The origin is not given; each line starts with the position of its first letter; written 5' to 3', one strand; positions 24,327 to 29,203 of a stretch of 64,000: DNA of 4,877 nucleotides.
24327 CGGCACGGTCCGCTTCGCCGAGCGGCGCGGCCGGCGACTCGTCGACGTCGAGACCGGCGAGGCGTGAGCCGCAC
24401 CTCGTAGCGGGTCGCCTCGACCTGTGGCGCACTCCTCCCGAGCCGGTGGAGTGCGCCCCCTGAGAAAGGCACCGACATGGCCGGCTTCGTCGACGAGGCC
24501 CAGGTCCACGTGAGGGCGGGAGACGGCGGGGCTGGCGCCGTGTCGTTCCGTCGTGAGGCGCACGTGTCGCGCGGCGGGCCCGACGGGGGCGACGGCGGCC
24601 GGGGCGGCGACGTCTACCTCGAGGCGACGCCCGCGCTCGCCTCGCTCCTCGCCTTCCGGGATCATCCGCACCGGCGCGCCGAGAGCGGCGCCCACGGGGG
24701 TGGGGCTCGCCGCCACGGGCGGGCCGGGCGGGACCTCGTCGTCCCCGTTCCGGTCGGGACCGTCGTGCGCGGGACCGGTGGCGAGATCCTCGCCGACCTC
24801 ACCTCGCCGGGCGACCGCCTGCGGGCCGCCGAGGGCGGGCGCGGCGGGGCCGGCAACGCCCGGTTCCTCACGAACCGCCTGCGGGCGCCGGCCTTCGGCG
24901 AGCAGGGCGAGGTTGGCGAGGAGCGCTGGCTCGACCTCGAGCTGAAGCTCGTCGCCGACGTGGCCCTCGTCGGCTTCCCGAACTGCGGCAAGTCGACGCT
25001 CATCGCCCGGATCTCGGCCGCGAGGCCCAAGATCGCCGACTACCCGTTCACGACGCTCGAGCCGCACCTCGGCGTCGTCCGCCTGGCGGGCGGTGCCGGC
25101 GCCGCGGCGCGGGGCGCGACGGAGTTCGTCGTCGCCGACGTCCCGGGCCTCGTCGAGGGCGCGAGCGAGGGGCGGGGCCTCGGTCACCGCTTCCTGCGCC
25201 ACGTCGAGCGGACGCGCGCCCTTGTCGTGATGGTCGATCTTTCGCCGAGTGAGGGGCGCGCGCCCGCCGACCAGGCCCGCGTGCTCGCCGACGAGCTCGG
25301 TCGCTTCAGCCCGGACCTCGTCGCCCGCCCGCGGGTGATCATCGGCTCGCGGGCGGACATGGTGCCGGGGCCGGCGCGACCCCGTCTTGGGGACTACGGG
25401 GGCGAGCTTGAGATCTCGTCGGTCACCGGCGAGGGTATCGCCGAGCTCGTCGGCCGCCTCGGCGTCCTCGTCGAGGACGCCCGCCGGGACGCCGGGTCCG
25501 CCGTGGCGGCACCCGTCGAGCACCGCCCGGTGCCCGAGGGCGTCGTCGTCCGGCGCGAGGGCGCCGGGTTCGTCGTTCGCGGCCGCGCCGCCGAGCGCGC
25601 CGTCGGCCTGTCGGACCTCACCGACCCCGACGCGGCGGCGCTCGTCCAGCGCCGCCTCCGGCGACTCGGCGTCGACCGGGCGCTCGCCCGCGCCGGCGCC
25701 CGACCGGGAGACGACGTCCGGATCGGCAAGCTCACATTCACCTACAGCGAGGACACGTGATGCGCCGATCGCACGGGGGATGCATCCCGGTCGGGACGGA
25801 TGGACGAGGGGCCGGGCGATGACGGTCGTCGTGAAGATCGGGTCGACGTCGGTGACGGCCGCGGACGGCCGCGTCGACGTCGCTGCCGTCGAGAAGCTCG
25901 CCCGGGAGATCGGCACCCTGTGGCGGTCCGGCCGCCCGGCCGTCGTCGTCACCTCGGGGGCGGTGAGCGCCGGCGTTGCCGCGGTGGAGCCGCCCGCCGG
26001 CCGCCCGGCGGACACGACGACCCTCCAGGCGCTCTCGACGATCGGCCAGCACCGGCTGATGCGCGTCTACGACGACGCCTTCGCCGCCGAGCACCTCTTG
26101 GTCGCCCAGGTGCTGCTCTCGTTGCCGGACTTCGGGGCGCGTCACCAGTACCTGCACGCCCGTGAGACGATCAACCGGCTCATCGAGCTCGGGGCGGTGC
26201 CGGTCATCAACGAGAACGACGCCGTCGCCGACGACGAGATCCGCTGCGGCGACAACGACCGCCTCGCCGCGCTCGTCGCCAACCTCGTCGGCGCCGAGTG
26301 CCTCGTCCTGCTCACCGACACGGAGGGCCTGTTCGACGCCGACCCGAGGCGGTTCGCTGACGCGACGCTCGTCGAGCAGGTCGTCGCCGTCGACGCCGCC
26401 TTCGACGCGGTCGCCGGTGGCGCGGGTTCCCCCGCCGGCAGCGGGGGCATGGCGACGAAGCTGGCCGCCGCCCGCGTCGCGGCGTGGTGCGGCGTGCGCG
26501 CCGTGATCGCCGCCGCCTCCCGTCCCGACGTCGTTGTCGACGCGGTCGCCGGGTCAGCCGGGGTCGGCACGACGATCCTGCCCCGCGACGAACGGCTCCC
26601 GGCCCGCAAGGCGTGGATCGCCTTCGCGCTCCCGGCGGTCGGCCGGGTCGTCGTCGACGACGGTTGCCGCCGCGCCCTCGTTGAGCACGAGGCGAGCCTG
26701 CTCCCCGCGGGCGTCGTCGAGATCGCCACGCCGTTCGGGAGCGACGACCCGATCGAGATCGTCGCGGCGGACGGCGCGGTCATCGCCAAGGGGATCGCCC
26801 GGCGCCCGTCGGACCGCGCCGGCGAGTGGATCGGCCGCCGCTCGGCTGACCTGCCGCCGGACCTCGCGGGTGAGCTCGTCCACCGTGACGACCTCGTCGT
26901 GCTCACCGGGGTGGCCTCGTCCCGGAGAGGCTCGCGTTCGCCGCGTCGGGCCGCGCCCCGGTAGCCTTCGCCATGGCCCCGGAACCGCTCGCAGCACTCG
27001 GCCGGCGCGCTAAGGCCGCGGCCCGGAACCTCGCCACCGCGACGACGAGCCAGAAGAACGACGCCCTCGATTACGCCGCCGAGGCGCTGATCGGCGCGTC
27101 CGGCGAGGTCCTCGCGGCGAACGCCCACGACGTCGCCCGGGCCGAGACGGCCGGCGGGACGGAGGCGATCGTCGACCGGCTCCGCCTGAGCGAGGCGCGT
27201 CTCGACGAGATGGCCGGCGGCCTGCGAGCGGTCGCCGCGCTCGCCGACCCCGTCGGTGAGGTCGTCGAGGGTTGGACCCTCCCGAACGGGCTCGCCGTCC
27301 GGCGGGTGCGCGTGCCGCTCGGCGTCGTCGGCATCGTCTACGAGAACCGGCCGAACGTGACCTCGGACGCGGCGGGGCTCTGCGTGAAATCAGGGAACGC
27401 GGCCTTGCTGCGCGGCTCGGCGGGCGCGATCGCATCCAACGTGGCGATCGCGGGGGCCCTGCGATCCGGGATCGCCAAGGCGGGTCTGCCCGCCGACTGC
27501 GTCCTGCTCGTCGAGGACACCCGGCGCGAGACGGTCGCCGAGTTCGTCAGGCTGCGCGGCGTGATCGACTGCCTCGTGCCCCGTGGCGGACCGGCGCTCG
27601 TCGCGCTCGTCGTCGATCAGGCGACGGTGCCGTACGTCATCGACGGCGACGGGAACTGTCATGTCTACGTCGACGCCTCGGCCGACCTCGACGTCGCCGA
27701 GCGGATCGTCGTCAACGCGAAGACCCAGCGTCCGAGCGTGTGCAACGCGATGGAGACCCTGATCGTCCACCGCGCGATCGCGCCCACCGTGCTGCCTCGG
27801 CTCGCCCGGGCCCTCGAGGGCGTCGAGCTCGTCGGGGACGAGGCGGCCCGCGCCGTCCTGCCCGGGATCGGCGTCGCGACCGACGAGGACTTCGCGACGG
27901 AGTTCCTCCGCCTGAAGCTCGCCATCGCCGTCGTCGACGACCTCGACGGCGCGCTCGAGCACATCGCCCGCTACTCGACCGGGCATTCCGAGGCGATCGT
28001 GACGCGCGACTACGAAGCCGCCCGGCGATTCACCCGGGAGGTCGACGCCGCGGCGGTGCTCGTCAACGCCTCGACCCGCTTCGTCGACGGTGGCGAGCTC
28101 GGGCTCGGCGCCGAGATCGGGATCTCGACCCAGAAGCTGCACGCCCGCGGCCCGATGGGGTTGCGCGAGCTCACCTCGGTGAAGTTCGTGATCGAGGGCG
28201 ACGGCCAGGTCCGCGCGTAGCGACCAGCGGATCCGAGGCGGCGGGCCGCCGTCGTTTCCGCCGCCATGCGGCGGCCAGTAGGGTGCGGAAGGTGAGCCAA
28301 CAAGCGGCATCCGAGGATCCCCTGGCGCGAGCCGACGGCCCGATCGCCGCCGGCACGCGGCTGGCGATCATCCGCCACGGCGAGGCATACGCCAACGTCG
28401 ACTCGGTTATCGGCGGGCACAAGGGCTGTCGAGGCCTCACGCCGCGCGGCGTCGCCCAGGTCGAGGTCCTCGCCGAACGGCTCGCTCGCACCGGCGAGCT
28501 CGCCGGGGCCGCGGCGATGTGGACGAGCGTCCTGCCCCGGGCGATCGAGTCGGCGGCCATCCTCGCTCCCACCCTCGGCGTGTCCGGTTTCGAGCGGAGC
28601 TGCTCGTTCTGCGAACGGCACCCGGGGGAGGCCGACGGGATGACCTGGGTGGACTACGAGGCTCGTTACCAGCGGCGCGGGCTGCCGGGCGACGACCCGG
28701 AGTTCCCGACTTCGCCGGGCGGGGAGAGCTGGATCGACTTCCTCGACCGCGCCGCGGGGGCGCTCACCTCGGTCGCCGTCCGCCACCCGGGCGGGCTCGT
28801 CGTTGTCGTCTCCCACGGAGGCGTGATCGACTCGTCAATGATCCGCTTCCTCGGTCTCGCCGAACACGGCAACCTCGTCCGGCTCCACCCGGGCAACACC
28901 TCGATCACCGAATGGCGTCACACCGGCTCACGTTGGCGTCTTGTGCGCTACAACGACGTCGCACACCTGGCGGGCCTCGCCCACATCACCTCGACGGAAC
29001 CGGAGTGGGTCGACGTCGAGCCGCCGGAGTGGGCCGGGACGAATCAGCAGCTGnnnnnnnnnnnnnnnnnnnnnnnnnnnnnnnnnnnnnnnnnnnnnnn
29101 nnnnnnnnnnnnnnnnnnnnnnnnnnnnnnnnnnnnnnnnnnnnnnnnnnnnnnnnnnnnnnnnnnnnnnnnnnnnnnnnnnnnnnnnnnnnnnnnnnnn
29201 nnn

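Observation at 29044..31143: Secreted protein combining an unnamed six-fold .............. repeat module with a GH25/DUF1906-like domain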

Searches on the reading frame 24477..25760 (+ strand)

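Call 55: search_protein_families(library=pfam, proteins=[window:24477-25760:+], max_evalue=0.001)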
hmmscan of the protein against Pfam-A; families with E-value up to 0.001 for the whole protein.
window:24477-25760:+ (427 aa): 4 families
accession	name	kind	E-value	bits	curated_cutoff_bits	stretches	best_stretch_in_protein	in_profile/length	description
PF01018.28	GTP1_OBG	-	8.3e-54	181.9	27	1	5-158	1-155/155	GTP1/OBG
PF01926.29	MMR_HSR1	-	3.8e-20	72.5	21.9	1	161-264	1-92/113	50S ribosome-binding GTPase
PF09269.16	DUF1967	-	8.1e-16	58.3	27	1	361-423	8-70/70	Domain of unknown function (DUF1967)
PF02421.24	FeoB_N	-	7.2e-07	29.3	27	1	161-225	2-57/156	Ferrous iron transport protein B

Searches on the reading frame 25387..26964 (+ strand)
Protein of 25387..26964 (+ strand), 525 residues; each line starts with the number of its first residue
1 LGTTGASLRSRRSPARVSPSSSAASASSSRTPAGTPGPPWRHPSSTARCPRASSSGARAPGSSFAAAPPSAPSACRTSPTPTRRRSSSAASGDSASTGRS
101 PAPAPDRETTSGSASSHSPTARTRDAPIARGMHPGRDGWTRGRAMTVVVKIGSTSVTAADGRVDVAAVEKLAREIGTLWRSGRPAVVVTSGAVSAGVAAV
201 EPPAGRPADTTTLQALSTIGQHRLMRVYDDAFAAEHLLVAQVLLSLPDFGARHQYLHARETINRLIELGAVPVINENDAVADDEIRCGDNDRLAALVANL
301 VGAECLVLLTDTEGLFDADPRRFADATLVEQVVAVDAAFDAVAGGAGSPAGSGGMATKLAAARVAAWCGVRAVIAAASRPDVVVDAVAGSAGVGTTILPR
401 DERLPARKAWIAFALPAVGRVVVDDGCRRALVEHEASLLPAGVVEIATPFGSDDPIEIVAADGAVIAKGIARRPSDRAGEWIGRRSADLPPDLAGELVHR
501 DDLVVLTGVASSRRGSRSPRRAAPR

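Call 55: search_protein_families(library=pfam, proteins=[window:25387-26964:+], max_evalue=0.001)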
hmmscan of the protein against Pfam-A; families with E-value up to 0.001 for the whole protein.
window:25387-26964:+ (525 aa): 2 families
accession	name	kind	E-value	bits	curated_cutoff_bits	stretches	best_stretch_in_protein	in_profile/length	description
PF00696.33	AA_kinase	-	5.2e-40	138.1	24.9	1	145-374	1-232/234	Amino acid kinase family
PF01472.26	PUA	-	1.7e-11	44.3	24.8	1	419-485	1-66/74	PUA domain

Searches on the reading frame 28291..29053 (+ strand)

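Call 55: search_protein_families(library=pfam, proteins=[window:28291-29053:+], max_evalue=0.001)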
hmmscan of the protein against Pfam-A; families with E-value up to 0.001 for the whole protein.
window:28291-29053:+ (254 aa): 0 families
